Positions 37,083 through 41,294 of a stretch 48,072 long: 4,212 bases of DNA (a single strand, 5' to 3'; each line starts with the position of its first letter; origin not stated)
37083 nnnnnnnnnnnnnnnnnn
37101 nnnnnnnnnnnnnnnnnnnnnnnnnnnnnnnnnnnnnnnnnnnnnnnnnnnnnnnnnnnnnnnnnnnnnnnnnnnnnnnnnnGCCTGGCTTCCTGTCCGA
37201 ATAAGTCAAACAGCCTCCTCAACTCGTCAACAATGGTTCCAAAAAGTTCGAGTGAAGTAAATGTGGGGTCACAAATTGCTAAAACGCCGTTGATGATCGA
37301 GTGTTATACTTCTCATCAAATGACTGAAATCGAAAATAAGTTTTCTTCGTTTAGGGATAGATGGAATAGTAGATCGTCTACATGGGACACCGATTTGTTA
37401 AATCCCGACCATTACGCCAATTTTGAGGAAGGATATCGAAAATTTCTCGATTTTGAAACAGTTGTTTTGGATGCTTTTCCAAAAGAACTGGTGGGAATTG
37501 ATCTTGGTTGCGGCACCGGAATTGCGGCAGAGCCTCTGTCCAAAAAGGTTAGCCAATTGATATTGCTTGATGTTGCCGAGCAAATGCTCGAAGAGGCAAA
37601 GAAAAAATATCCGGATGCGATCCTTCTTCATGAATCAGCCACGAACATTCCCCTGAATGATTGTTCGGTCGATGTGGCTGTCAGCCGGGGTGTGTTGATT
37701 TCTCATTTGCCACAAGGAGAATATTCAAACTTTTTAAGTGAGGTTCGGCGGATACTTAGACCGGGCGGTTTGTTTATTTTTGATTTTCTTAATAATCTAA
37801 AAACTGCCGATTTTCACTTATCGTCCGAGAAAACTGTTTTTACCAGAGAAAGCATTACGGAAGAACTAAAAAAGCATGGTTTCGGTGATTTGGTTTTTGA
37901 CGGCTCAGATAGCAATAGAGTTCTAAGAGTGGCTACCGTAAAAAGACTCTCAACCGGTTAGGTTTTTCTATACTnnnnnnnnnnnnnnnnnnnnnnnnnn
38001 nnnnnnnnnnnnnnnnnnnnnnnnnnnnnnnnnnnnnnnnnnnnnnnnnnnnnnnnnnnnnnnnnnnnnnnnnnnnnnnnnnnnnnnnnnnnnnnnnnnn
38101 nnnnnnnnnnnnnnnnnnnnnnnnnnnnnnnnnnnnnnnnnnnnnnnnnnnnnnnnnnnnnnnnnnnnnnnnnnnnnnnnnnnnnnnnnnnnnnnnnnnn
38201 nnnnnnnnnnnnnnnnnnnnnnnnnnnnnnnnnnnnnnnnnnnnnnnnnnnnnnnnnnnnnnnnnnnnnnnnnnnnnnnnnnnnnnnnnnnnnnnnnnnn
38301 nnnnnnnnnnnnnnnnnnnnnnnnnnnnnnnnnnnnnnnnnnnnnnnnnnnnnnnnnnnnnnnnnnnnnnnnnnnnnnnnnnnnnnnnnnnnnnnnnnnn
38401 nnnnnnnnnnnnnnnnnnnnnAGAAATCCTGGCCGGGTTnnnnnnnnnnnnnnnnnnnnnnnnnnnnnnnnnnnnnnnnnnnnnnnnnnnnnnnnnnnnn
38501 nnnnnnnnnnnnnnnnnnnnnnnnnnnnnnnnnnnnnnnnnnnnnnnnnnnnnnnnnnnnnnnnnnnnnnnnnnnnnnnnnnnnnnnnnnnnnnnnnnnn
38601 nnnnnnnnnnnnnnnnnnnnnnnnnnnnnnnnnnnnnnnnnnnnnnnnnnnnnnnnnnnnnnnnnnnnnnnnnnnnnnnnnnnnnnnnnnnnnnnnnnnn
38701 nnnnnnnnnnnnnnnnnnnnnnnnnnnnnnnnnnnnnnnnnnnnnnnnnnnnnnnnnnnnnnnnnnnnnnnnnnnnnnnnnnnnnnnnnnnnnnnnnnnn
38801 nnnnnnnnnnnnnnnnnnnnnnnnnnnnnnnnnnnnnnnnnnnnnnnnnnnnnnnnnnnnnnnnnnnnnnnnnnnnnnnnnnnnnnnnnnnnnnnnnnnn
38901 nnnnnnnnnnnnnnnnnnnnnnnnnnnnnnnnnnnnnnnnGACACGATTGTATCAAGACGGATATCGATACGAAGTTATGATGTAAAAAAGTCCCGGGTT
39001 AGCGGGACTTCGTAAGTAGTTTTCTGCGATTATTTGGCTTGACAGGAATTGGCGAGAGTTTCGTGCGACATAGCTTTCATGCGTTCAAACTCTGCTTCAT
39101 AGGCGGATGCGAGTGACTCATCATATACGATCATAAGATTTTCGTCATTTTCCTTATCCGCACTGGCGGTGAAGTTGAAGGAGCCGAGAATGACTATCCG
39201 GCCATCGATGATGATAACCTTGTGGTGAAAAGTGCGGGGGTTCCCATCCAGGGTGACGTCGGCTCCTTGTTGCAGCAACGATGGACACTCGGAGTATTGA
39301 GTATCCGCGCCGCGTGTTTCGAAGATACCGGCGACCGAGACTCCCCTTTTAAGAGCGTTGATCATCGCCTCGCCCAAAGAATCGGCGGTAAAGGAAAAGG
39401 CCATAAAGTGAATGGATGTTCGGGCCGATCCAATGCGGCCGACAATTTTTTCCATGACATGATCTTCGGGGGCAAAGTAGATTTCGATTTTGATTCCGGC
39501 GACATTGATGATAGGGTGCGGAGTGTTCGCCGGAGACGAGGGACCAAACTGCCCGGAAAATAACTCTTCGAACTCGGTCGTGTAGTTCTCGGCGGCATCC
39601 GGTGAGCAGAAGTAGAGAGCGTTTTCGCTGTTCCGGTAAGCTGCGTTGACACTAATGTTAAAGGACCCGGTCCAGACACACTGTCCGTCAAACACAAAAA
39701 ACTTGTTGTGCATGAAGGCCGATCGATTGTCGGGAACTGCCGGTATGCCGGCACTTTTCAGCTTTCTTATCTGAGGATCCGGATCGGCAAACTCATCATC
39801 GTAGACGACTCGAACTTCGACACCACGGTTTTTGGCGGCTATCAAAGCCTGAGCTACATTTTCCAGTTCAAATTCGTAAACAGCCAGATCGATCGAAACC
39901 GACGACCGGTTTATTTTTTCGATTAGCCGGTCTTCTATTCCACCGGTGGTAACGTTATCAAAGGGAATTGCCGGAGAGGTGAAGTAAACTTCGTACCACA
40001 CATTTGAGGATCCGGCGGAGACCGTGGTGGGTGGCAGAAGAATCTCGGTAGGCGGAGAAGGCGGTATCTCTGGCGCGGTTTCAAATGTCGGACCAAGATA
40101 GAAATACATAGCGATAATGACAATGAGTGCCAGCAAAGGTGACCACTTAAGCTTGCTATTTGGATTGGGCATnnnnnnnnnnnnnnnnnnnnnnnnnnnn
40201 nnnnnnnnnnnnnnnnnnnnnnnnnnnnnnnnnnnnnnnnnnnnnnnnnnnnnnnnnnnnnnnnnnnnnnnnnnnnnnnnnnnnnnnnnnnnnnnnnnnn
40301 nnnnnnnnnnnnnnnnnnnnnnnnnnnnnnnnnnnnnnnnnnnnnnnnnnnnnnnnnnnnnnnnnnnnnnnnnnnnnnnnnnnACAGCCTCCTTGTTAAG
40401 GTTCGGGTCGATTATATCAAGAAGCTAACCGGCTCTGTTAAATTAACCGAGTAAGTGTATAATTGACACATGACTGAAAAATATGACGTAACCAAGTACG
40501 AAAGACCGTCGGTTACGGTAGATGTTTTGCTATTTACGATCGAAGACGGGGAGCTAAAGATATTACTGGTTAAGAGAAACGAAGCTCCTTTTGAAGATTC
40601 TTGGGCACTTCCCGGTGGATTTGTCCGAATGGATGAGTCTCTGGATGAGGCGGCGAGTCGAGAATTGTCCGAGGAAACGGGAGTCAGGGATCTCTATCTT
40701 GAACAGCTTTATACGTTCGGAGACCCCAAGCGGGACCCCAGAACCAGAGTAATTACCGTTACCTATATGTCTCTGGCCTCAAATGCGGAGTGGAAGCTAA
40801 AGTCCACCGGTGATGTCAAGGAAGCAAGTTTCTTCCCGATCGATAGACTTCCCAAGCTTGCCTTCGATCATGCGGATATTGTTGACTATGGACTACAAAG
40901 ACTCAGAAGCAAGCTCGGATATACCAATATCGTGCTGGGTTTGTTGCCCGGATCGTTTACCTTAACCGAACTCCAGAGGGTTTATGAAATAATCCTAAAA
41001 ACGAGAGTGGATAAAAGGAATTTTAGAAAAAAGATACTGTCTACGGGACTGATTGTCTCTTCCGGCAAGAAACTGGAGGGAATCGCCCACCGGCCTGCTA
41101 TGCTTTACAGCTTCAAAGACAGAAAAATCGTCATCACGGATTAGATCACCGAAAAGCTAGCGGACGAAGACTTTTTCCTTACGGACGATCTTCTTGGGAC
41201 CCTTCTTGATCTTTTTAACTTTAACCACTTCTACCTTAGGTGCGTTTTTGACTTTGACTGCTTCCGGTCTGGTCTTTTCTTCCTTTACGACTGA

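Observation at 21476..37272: Integrated element of about 15.7 kb at tRNA-Glu, driven by a large serine recombinase whose ORF reads antisense through the tRNA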

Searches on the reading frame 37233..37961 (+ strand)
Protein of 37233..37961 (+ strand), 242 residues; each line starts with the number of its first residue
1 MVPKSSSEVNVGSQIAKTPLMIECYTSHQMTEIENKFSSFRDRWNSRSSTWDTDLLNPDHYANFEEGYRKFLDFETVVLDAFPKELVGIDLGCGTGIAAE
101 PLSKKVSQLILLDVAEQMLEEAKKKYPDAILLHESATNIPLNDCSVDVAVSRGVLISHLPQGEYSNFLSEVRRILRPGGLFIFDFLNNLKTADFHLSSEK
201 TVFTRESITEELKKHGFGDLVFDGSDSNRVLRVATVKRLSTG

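Call 9: search_protein_families(library=pfam, proteins=[window:37233-37961:+], max_evalue=0.01)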
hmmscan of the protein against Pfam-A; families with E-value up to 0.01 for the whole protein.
window:37233-37961:+ (242 aa): 10 families
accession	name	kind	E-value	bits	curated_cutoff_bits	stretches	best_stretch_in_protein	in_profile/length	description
PF08241.18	Methyltransf_11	-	1.6e-19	70.8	21.2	1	90-183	2-95/95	Methyltransferase domain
PF13649.12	Methyltransf_25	-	2.6e-19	70.1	27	1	90-179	3-97/97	Methyltransferase domain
PF08242.18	Methyltransf_12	-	6.5e-12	46.5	30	1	89-181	1-98/98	Methyltransferase domain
PF13847.12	Methyltransf_31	-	1.6e-10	41.3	27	1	88-201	7-127/145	Methyltransferase domain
PF13489.12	Methyltransf_23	-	3.5e-08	33.8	27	1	81-217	19-159/164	Methyltransferase domain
PF01209.24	Ubie_methyltran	-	9.6e-07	28.8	20.1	1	88-182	51-150/233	ubiE/COQ5 methyltransferase family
PF05148.21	Methyltransf_8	-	3.1e-06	27.7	27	1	83-182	71-155/219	Hypothetical methyltransferase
PF05891.18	Methyltransf_PK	-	0.0012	18.9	27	1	70-206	40-181/218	AdoMet dependent proline di-methyltransferase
PF03291.22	mRNA_G-N7_MeTrfase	-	0.0044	16.6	26.6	0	85-130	62-108/315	mRNA (guanine-N(7))-methyltransferase domain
PF03141.22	Methyltransf_29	-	0.0098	14.9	23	0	58-184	88-218/506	Putative S-adenosyl-L-methionine-dependent methyltransferase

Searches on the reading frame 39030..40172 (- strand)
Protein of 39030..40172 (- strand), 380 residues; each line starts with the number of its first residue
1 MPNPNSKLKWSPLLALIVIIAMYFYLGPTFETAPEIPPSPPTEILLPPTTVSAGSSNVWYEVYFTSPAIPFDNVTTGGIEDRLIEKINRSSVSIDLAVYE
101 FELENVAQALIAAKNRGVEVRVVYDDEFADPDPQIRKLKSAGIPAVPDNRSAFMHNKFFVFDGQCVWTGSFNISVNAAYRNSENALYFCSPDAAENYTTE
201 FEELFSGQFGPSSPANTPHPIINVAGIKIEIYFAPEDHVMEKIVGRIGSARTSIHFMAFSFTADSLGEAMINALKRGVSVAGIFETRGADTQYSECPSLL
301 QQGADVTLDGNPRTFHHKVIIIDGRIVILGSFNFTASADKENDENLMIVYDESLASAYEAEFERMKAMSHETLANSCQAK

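Call 9: search_protein_families(library=pfam, proteins=[window:39030-40172:-], max_evalue=0.01)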
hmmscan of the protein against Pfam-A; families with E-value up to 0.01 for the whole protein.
window:39030-40172:- (380 aa): 3 families
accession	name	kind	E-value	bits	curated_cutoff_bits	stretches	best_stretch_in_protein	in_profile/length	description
PF13091.12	PLDc_2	-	9e-53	178.1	27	2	83-204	1-131/132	PLD-like domain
PF00614.28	PLDc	-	4.8e-08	33.1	21.9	1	314-335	4-25/28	Phospholipase D Active site motif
PF07894.18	SACK1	-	9.1e-08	32.4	21.4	1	315-370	219-273/274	Scaffolding anchor of CK1 domain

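Call 12: find_encoding_contigs(protein=window:39030-40172:-, flank=10000, max_places=10)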
Protein window:39030-40172:- (380 aa): no gene with exactly this product is on record in the collection.

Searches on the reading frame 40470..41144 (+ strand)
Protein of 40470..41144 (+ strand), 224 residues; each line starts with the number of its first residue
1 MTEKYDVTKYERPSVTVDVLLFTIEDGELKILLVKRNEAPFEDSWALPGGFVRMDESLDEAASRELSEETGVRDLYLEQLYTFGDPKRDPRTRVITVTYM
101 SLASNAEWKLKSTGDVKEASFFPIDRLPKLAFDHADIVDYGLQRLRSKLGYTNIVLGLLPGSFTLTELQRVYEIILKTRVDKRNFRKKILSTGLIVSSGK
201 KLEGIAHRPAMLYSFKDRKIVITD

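Call 9: search_protein_families(library=pfam, proteins=[window:40470-41144:+], max_evalue=0.01)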
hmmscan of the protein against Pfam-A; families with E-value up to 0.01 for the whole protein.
window:40470-41144:+ (224 aa): 3 families
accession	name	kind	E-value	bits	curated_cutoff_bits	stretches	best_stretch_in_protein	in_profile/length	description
PF00293.34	NUDIX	-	1.4e-22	80.6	21.1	1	18-138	5-131/134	NUDIX domain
PF21906.2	NrtR_WHD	-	1.9e-22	79.6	27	1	157-215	3-61/61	NrtR DNA-binding winged helix domain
PF19368.5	AraR_C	-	1.7e-09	38.2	23.8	1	151-217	1-68/82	AraR C-terminal winged HTH domain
